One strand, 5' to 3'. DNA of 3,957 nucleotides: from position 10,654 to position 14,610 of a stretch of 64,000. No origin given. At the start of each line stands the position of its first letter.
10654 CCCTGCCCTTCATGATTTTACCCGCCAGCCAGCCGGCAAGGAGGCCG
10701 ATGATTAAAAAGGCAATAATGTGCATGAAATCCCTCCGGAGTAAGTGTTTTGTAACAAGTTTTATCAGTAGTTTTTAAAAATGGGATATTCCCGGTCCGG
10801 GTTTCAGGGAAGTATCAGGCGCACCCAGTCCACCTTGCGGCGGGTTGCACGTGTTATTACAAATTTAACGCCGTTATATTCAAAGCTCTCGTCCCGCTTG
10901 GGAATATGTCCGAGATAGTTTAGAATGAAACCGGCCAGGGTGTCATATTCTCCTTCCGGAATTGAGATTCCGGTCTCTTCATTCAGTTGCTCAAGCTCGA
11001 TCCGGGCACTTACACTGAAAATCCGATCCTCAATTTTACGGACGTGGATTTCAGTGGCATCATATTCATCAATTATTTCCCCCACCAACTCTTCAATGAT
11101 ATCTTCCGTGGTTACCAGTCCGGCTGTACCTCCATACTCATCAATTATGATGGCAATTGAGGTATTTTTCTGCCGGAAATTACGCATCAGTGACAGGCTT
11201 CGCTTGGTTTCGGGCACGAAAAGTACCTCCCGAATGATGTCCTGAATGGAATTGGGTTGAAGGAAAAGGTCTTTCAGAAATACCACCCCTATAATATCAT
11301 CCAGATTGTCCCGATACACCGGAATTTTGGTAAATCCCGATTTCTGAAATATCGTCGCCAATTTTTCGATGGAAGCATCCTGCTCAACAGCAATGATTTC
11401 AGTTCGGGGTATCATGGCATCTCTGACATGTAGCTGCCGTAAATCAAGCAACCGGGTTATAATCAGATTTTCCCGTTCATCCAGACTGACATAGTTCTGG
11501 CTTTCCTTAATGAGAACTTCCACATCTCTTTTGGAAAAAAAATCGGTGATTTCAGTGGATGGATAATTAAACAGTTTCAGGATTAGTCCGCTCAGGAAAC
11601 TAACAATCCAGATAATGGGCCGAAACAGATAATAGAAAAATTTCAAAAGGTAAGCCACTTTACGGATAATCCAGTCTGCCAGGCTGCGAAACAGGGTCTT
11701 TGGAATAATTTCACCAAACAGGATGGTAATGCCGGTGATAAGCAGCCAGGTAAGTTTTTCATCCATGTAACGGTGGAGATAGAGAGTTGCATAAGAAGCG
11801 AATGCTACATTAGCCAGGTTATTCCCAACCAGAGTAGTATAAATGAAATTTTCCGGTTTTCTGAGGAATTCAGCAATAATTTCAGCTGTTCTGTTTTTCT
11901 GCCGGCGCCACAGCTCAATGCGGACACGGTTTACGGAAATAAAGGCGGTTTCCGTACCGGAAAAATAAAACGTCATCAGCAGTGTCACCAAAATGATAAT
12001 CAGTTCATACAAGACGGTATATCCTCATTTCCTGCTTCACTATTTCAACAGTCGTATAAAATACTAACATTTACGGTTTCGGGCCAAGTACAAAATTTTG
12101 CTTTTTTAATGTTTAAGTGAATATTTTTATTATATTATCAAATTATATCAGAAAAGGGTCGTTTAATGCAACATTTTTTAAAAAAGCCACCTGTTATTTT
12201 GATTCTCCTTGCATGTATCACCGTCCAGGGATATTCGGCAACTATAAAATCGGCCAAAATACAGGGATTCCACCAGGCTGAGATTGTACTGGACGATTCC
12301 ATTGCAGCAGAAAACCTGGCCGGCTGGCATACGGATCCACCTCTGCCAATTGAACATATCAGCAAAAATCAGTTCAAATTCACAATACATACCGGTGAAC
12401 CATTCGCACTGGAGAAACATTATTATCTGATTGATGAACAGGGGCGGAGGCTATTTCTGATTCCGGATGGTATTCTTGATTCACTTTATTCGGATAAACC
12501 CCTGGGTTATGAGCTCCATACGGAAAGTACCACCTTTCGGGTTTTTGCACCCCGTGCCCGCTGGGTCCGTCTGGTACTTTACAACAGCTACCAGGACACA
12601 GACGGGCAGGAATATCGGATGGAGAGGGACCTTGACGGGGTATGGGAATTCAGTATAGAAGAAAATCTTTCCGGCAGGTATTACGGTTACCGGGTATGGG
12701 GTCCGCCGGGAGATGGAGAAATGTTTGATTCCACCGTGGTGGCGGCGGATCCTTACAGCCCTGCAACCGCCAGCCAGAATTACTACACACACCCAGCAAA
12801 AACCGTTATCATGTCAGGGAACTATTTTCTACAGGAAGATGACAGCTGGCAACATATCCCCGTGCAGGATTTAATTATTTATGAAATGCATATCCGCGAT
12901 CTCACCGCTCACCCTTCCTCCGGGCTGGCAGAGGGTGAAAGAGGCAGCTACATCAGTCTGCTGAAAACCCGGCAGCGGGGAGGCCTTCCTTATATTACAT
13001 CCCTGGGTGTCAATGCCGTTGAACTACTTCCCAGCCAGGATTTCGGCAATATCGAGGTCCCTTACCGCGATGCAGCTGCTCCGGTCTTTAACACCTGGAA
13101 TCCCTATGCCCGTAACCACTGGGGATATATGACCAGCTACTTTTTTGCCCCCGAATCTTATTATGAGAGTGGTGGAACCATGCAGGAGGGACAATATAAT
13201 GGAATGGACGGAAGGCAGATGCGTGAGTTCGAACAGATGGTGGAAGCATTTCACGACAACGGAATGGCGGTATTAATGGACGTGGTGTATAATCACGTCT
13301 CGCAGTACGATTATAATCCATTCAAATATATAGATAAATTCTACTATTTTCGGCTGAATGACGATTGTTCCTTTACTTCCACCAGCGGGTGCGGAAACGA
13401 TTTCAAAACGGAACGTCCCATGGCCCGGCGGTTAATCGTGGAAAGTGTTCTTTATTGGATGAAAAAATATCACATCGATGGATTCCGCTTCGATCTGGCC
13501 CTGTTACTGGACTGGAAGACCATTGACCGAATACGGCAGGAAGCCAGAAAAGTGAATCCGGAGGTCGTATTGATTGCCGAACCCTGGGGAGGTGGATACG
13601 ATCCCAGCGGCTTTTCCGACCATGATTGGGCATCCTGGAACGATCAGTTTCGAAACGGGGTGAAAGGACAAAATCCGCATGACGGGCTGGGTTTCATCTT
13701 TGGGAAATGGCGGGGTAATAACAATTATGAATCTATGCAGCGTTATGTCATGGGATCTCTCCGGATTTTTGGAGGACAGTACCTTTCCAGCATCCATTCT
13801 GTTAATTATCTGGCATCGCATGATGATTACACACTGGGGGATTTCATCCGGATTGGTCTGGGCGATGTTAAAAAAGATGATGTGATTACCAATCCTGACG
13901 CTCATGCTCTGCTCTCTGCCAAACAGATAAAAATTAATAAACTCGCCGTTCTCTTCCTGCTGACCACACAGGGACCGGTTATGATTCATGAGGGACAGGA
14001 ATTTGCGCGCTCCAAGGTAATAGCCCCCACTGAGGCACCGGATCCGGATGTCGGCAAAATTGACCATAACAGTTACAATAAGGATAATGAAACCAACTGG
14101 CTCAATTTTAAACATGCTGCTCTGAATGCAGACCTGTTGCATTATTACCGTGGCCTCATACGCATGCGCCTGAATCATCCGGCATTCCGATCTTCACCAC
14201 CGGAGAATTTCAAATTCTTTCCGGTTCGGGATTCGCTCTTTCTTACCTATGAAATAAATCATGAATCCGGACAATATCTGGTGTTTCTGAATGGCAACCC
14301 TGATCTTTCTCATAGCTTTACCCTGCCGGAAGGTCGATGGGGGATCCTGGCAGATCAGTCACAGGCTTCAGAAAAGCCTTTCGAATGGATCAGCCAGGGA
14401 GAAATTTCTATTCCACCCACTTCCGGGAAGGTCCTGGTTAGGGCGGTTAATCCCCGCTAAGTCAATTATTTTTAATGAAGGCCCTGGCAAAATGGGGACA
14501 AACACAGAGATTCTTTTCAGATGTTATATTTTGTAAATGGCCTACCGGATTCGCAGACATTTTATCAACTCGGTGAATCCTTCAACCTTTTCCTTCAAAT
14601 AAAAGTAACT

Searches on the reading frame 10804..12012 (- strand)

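Call 13: search_protein_families(library=pfam, proteins=[window:10804-12012:-], max_evalue=0.001)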
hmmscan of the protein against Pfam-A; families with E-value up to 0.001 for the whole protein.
window:10804-12012:- (402 aa): 3 families
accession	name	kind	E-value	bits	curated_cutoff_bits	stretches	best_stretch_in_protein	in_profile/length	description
PF01595.25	CNNM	-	2e-39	135.6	28.4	1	5-174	1-174/181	Cyclin M transmembrane N-terminal domain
PF03471.22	CorC_HlyC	-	7e-23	80.9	27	1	326-400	2-78/81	Transporter associated domain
PF00571.33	CBS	-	1.1e-12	48.5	24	1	201-250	4-52/57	CBS domain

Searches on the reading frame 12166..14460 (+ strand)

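Call 13: search_protein_families(library=pfam, proteins=[window:12166-14460:+], max_evalue=0.001)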
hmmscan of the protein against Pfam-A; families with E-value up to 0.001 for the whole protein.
window:12166-14460:+ (764 aa): 2 families
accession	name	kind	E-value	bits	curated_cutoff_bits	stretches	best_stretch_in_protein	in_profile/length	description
PF02922.24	CBM_48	-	1.1e-13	51.8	22.4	1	112-198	1-83/83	Carbohydrate-binding module 48 (Isoamylase N-terminal domain)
PF00128.31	Alpha-amylase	-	5.6e-11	42.8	22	1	352-380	66-94/446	Alpha amylase, catalytic domain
